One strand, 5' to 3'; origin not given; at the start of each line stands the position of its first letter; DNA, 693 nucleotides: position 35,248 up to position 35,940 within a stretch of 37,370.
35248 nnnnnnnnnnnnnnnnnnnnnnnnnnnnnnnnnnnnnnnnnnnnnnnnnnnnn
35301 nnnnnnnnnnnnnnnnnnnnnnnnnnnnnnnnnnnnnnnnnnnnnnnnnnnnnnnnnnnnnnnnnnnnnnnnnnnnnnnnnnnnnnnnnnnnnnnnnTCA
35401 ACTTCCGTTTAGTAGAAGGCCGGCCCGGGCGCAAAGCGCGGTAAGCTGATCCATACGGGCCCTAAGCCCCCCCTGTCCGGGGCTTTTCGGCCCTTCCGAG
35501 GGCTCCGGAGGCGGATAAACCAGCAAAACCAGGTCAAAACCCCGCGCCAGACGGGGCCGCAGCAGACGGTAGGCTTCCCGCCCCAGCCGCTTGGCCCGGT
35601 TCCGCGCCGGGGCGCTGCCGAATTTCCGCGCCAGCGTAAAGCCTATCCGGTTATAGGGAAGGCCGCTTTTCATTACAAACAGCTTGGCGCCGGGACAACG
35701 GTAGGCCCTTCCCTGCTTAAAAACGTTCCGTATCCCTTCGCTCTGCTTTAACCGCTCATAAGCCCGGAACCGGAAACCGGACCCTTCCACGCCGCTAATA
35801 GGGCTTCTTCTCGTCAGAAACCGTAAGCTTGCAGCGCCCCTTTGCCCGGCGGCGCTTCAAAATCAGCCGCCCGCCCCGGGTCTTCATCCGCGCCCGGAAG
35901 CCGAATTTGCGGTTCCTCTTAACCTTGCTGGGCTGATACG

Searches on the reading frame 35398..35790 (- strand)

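Call 56: search_protein_families(library=pfam, proteins=[window:35398-35790:-], max_evalue=0.01)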
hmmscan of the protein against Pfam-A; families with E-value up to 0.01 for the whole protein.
window:35398-35790:- (130 aa): 1 family
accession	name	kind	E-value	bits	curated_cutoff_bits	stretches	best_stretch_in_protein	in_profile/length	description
PF00825.24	Ribonuclease_P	-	4e-18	65.9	22.3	1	9-93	2-87/109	Ribonuclease P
